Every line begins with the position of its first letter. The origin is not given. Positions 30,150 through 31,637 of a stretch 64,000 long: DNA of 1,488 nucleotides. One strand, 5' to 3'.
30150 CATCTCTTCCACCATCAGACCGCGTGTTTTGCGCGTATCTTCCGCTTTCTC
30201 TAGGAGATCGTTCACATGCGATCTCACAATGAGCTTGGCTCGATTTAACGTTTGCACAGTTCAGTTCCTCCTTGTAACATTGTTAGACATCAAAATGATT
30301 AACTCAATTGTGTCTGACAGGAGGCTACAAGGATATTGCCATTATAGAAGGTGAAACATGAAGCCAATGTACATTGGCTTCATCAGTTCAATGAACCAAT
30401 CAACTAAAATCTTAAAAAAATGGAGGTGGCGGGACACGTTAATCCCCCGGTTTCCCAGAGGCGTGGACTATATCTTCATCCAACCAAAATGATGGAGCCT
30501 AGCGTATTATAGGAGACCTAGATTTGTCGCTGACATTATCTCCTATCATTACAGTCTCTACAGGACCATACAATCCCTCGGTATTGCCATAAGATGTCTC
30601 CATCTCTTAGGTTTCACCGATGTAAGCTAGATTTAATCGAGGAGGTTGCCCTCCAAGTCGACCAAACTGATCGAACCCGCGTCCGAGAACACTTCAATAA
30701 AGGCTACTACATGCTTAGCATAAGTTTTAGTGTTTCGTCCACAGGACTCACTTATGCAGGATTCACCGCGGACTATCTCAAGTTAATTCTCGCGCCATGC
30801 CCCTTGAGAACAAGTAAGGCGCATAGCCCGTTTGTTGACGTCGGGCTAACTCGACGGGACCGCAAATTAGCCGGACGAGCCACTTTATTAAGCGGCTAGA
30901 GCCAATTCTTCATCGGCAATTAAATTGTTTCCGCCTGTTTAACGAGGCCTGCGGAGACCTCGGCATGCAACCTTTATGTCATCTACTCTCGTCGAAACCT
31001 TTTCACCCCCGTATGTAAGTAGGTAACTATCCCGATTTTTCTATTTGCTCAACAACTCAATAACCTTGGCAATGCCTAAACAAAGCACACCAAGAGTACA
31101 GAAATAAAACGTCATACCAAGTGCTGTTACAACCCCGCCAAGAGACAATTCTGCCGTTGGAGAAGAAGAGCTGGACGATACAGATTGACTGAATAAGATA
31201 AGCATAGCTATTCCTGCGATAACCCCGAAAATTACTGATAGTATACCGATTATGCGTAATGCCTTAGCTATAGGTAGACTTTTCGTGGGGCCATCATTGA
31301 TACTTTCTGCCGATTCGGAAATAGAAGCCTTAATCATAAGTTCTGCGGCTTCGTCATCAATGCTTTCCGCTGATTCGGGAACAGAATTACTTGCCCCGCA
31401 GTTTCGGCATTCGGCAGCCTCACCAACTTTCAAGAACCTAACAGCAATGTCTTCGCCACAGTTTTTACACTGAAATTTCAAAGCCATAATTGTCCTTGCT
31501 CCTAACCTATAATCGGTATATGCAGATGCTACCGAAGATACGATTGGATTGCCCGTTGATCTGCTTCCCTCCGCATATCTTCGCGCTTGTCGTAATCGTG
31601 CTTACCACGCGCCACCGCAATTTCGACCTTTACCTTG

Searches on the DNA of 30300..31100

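Call 70: search_rna_families(source=window, start=30300, end=31100, threshold=evalue, max_evalue=1, show_alignments=3)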
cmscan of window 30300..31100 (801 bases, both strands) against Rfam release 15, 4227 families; matches with E-value up to 1: 3.
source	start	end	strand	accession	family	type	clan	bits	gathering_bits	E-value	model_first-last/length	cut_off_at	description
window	30668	31002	-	RF00023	tmRNA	Gene;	CL00001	139.4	47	2.1e-56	1-374/374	no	transfer-messenger RNA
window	30444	30679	-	RF00028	Intron_gpI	Intron;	-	35.9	50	2.2e-07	1-253/253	no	Group I catalytic intron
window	30888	31100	-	RF04321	tmRNA_permuted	Gene;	-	32.6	47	9.1e-05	66-213/213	5'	permuted transfer-messenger RNA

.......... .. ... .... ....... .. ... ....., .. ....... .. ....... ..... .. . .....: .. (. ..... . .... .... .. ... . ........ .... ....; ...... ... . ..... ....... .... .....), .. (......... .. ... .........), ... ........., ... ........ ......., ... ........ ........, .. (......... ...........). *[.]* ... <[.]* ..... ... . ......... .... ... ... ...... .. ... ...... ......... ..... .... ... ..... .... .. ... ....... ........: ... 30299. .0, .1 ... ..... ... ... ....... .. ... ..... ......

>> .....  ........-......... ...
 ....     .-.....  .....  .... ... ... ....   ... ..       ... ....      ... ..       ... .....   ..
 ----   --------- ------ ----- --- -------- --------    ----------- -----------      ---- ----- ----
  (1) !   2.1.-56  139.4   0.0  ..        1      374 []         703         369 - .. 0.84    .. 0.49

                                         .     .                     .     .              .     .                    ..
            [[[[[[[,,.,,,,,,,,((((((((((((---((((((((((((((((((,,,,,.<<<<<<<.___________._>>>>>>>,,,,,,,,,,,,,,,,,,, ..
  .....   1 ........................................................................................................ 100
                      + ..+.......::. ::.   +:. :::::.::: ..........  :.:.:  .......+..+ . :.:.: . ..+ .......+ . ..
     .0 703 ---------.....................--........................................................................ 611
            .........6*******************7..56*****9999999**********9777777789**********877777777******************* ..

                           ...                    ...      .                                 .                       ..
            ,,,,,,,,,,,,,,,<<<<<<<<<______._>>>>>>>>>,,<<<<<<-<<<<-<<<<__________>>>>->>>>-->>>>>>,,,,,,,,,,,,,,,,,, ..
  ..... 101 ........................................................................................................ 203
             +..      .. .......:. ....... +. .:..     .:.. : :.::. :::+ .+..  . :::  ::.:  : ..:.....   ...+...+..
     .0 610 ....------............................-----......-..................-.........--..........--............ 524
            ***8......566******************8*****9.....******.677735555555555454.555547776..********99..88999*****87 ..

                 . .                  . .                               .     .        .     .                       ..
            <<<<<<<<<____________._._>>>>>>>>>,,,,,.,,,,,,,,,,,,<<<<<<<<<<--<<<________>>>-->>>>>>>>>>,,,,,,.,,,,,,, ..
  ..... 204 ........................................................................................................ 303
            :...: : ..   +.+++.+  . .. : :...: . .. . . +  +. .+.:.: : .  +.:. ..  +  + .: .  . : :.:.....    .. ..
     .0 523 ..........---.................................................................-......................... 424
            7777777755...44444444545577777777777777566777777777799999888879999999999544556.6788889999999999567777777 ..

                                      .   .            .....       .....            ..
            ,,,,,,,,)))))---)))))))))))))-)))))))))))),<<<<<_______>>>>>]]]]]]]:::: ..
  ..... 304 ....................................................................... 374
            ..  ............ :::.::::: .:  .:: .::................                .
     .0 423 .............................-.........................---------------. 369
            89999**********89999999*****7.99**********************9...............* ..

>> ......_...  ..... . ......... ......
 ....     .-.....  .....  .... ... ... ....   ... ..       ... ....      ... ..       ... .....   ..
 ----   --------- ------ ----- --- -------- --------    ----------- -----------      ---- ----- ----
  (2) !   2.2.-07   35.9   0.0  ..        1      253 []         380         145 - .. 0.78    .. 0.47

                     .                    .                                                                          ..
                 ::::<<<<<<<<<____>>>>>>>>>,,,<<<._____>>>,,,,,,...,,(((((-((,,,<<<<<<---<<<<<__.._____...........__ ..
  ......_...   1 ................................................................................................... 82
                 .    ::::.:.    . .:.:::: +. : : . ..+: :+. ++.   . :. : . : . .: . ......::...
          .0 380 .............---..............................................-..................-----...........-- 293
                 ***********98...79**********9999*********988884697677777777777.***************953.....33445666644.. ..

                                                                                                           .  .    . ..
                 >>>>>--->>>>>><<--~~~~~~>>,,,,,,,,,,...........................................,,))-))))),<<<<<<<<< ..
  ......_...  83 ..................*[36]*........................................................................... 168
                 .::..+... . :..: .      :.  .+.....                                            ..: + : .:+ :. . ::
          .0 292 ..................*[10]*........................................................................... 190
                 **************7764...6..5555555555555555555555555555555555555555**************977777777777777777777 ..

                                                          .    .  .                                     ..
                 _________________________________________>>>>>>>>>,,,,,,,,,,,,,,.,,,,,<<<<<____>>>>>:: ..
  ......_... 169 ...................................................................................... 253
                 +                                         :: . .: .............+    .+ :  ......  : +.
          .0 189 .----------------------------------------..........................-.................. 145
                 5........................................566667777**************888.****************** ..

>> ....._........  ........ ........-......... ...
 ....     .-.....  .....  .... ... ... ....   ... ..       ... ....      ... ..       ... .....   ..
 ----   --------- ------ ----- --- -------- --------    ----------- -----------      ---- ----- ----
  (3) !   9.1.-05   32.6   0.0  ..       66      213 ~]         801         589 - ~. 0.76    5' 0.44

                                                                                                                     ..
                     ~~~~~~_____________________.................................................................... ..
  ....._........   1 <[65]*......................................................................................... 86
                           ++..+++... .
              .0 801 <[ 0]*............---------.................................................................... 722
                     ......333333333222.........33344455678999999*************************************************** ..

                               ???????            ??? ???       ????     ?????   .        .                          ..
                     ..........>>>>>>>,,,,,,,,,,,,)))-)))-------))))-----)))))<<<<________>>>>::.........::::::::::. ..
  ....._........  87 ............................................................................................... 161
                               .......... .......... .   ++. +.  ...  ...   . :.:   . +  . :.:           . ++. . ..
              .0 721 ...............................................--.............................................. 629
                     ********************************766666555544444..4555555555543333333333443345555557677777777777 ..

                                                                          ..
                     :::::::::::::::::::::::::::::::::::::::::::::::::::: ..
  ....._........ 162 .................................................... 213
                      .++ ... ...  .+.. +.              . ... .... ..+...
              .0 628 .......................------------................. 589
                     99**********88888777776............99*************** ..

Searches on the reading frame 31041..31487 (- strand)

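Call 3: search_protein_families(library=pfam, proteins=[window:31041-31487:-], max_evalue=0.01)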
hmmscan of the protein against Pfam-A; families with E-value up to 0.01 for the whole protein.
window:31041-31487:- (148 aa): 3 families
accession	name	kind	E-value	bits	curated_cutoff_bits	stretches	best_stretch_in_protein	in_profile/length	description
PF21344.3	Zn_ribbon_LysW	-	0.0039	17.2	27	1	6-32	2-29/46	Alpha-aminoadipate carrier protein LysW-like, globular domain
PF19942.4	DUF6404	-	0.0074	17.1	27.6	0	79-129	50-100/115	Family of unknown function (DUF6404)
PF09723.15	Zn_ribbon_8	-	0.0093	16.4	34.4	0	5-34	6-36/41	Zinc ribbon domain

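Call 4: search_protein_families(library=ncbifam, proteins=[window:31041-31487:-], max_evalue=0.01)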
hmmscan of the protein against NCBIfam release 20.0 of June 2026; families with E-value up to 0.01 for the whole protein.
window:31041-31487:- (148 aa): 3 families
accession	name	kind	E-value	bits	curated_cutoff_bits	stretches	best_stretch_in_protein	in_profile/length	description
NF041070.1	carrier_LysW_Arch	domain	0.00047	20.2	75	1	4-43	2-43/57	alpha-aminoadipate/glutamate carrier protein LysW/ArgW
NF041197.2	CxxC_Se_CxxC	equivalog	0.002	18.2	40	0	26-52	20-46/53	dual CXXC motif small (seleno)protein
TIGR02605.1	CxxC_CxxC_SSSS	subfamily_domain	0.0075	16.3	31.3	0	5-33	6-35/52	FmdB family zinc ribbon protein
